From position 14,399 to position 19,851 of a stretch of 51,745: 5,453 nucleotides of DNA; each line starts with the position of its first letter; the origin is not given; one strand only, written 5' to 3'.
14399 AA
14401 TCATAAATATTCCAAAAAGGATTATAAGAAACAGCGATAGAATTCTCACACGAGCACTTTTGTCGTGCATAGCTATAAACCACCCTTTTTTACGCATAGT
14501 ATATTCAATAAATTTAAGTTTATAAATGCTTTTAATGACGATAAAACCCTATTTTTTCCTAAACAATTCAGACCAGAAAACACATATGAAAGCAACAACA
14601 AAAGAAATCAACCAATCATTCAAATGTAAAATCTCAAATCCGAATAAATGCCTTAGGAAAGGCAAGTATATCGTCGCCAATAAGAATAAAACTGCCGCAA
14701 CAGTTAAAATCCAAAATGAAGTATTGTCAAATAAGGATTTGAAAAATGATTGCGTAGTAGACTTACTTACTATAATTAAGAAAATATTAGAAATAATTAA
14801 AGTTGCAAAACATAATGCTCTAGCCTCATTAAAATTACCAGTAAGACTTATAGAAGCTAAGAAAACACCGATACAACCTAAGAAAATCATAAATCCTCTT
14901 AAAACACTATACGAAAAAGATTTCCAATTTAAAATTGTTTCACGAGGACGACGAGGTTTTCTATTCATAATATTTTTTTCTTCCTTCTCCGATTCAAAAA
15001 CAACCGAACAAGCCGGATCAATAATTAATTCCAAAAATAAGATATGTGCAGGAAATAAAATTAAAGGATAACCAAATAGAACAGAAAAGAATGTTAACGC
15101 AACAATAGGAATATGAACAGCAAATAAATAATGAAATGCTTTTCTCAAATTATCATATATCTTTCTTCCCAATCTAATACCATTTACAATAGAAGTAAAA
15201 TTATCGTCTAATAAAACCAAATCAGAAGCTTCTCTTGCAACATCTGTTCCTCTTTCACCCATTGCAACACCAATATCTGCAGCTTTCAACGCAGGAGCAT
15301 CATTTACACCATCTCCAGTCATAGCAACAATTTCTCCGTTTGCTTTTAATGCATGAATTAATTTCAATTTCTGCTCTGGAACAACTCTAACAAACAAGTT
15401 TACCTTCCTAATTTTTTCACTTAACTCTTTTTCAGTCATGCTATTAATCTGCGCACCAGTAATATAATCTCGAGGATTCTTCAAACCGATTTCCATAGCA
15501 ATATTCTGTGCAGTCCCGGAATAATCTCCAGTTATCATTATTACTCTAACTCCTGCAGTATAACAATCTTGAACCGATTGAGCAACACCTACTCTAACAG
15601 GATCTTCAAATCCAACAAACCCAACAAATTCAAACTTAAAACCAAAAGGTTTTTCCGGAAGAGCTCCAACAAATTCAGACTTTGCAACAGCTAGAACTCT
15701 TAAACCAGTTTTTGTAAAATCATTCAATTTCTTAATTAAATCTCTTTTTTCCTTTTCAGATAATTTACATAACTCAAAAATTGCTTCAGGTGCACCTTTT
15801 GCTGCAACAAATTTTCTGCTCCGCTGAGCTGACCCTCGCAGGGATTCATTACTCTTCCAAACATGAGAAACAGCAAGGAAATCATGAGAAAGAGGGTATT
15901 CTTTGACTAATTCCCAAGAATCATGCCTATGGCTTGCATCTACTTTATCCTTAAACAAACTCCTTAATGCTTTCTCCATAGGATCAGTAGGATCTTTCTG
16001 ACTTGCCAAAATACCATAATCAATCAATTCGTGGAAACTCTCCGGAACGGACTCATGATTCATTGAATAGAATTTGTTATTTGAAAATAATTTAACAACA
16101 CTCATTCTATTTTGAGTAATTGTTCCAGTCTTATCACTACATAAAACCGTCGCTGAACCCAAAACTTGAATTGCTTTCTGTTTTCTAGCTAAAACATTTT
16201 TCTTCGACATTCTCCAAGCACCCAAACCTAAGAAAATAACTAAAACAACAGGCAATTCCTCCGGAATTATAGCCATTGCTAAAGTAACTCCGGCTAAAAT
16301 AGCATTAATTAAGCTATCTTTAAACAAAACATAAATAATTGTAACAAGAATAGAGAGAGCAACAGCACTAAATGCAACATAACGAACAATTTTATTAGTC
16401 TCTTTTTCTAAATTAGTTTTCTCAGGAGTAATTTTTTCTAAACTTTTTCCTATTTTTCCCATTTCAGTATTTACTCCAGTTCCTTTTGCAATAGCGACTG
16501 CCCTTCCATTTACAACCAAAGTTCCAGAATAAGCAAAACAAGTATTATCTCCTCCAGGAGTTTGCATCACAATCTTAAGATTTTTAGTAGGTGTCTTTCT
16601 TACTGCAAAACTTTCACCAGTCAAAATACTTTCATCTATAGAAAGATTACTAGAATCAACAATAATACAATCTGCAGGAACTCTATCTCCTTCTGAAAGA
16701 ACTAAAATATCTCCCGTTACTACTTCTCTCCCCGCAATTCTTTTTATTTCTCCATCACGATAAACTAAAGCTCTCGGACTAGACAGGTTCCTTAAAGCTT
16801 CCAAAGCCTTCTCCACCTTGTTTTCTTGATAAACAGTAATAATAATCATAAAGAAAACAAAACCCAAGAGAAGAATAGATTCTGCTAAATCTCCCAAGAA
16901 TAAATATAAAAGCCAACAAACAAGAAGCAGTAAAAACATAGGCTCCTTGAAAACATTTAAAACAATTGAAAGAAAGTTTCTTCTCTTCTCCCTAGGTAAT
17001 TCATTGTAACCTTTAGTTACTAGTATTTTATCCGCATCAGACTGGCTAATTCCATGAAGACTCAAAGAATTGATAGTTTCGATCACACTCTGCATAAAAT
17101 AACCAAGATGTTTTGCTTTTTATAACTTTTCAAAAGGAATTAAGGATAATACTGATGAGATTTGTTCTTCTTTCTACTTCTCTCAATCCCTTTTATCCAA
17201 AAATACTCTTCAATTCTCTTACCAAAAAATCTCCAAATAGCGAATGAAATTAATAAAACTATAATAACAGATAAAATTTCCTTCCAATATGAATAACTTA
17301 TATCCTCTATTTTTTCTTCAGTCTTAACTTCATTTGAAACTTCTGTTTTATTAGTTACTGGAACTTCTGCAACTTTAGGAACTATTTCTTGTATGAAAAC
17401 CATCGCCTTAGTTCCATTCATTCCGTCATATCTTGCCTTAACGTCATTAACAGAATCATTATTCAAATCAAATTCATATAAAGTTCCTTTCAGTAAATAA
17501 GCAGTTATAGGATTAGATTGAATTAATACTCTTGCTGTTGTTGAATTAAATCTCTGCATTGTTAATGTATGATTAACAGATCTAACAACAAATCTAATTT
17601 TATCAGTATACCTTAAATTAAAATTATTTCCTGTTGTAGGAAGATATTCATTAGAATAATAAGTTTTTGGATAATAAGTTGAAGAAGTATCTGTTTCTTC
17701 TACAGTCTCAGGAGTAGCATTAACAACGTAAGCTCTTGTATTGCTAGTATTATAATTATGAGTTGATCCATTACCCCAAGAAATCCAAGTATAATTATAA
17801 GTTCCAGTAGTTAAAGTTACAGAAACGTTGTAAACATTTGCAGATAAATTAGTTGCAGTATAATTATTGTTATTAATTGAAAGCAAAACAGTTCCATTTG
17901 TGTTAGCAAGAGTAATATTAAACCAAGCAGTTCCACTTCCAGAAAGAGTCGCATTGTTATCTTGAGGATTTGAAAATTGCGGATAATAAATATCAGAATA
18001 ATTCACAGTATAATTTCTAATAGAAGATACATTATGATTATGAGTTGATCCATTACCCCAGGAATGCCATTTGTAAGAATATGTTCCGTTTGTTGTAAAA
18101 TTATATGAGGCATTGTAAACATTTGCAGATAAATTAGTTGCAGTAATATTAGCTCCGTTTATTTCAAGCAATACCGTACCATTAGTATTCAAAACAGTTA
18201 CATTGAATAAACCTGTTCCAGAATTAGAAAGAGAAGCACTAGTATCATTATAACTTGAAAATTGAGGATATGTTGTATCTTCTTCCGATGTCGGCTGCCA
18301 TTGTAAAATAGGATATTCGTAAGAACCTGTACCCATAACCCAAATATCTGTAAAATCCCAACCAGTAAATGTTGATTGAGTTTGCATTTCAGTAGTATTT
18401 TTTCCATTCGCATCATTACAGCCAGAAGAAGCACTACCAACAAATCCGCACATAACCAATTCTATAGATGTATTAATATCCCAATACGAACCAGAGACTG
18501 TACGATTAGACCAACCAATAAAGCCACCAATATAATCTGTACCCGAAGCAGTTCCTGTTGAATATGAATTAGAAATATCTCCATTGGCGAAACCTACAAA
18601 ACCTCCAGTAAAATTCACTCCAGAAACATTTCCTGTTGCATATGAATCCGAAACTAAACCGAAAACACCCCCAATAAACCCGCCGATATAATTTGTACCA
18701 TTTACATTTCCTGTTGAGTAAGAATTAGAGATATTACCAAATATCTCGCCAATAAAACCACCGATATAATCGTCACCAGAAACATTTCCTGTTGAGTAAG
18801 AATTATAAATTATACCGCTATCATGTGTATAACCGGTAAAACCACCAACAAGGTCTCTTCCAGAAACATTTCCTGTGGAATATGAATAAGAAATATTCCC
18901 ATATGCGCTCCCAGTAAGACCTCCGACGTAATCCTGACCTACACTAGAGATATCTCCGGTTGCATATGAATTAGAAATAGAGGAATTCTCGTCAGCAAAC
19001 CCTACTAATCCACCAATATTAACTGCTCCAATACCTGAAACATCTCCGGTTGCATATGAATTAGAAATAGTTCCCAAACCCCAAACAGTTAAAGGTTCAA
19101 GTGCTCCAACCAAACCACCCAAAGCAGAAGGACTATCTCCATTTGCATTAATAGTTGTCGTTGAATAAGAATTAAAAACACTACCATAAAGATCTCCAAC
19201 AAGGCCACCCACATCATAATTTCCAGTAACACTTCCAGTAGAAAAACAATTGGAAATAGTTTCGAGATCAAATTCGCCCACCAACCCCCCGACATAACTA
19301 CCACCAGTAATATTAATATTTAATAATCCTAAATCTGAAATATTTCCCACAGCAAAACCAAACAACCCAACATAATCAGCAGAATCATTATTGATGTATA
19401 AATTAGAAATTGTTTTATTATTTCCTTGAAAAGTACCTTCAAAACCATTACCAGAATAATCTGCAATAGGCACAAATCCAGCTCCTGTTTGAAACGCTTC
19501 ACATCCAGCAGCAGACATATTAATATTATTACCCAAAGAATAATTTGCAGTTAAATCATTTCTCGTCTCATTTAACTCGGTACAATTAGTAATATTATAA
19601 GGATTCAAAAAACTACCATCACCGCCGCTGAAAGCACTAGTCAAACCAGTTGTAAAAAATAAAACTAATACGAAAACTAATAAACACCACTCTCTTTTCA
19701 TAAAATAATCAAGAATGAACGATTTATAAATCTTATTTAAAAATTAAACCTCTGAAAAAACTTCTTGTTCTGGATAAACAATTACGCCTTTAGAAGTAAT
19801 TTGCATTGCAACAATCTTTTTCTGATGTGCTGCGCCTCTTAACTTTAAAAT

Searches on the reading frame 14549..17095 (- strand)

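Call 6: search_protein_families(library=pfam, proteins=[window:14549-17095:-], max_evalue=0.01)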
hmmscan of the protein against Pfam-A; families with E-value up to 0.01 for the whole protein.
window:14549-17095:- (848 aa): 6 families
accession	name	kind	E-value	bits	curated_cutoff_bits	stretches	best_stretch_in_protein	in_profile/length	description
PF00122.25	E1-E2_ATPase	-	1.4e-46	158.8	28.1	1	104-299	2-181/181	E1-E2 ATPase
PF00689.26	Cation_ATPase_C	-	1.7e-38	132.6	27.3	1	677-846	1-173/175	Cation transporting ATPase, C-terminus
PF00702.32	Hydrolase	-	6e-16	59.8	26.4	1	318-607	4-191/191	haloacid dehalogenase-like hydrolase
PF00690.31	Cation_ATPase_N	-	1.9e-10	40.7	20.4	1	3-62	5-67/69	Cation transporter/ATPase, N-terminus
PF08282.18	Hydrolase_3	-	0.00033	20.9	20.9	1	578-638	194-253/255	haloacid dehalogenase-like hydrolase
PF13246.12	Cation_ATPase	-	0.0011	19.4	21.7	1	371-444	22-89/91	Cation transport ATPase (P-type)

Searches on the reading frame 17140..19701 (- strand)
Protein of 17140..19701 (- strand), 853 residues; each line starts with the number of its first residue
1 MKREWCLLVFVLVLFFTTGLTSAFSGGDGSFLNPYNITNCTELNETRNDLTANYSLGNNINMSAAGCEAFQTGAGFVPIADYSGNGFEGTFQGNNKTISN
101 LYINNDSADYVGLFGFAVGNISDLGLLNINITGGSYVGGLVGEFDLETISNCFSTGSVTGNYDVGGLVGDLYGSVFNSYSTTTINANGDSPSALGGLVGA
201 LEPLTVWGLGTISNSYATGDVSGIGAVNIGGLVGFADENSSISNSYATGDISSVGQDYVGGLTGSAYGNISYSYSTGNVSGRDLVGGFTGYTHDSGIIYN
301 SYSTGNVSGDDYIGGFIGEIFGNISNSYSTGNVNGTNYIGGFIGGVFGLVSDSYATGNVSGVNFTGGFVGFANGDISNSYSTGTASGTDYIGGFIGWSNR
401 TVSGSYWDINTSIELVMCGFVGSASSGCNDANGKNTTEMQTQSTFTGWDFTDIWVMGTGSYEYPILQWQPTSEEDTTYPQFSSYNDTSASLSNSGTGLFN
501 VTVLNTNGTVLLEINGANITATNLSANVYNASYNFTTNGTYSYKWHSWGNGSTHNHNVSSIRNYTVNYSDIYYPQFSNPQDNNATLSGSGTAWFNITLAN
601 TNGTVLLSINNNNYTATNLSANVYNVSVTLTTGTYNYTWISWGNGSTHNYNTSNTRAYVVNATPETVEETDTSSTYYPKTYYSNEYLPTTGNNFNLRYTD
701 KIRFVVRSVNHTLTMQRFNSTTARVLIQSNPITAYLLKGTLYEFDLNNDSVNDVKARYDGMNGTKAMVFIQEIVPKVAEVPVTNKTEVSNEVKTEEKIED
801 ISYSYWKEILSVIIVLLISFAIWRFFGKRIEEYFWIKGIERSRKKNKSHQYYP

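Call 6: search_protein_families(library=pfam, proteins=[window:17140-19701:-], max_evalue=0.01)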
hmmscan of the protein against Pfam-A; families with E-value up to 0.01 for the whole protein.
window:17140-19701:- (853 aa): 1 family
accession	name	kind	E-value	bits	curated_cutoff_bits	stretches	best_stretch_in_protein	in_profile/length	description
PF07581.17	Glug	-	4.3e-27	93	20.5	7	225-252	1-28/28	The GLUG motif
